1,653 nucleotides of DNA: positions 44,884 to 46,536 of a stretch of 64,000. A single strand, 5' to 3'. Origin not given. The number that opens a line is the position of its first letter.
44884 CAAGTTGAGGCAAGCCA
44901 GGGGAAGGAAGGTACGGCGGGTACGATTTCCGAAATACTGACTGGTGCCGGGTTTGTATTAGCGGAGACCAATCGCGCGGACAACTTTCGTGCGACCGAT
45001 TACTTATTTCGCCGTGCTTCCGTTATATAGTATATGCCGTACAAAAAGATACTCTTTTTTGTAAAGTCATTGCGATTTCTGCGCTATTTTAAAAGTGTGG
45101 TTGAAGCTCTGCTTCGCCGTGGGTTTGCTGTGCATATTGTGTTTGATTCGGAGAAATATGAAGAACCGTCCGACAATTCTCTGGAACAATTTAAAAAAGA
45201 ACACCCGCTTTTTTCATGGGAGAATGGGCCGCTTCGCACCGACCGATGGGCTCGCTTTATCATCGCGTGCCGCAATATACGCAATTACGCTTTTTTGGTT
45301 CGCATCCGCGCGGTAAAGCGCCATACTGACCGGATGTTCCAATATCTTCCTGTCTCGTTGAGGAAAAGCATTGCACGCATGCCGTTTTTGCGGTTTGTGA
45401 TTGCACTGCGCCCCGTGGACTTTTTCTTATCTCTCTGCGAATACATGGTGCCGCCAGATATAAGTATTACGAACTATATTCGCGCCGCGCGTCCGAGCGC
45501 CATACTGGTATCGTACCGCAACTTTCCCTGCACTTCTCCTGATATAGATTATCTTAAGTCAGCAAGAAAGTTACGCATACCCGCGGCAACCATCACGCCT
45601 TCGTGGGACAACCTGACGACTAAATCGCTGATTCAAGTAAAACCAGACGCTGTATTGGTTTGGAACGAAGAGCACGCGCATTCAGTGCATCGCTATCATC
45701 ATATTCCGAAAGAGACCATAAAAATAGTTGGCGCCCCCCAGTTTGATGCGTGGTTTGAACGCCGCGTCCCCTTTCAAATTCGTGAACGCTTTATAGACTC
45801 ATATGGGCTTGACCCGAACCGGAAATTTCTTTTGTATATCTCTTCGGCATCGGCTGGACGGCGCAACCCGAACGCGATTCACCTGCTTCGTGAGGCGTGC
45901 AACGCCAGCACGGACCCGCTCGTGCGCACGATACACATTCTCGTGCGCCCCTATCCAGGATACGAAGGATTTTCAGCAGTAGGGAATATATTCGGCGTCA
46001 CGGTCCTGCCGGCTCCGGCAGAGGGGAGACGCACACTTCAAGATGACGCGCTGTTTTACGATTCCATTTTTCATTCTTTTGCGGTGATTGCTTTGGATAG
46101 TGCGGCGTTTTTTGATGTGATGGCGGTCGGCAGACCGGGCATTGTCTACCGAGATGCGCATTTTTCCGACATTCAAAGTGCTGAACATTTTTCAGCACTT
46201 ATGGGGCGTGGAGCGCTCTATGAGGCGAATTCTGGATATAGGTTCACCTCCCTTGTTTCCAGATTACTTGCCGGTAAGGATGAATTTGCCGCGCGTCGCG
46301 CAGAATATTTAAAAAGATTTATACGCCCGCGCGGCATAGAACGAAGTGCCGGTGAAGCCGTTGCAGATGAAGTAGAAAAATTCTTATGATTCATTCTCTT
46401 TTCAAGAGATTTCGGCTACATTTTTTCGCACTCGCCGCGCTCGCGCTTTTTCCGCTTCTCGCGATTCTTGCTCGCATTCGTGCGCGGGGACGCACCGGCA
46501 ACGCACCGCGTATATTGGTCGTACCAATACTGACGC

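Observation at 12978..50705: Five divergent paralogs of a ~450 aa TagF-like GT-B family scattered through one locus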

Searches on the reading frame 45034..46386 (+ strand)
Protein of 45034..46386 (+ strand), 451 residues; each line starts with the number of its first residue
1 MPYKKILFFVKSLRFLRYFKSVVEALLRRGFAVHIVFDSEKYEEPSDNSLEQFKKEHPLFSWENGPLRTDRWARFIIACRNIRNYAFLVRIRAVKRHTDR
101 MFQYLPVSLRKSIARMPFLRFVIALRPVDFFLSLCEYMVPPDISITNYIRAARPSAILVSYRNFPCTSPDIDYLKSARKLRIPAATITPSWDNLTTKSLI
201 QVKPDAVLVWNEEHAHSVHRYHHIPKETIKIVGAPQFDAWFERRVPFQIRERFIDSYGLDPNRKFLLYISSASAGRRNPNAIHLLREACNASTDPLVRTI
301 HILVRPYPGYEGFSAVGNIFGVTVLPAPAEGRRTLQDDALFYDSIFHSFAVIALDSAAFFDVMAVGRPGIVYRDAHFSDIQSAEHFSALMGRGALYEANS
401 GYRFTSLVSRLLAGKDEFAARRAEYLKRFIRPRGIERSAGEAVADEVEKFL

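Call 4: search_protein_families(library=pfam, proteins=[window:45034-46386:+], max_evalue=1)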
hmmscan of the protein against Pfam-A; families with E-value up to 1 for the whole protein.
window:45034-46386:+ (451 aa): 0 families

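Call 77: search_protein_families(library=ncbifam, proteins=[window:45034-46386:+], max_evalue=0.01)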
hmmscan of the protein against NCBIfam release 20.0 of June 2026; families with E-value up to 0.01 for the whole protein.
window:45034-46386:+ (451 aa): 3 families
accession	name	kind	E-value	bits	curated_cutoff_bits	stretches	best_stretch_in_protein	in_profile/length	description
NF046086.1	BFO_1060_trans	domain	5.8e-08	32.3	200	1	204-279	105-178/365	BFO_1060 family glycosyltransferase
TIGR04396.2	surf_polysacc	subfamily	4.4e-05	22.8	125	1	205-273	102-174/427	surface carbohydrate biosynthesis protein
NF004572.0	PRK05911.1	equivalog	0.0037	16.7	378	1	99-232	95-231/257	RNA polymerase sigma factor sigma-28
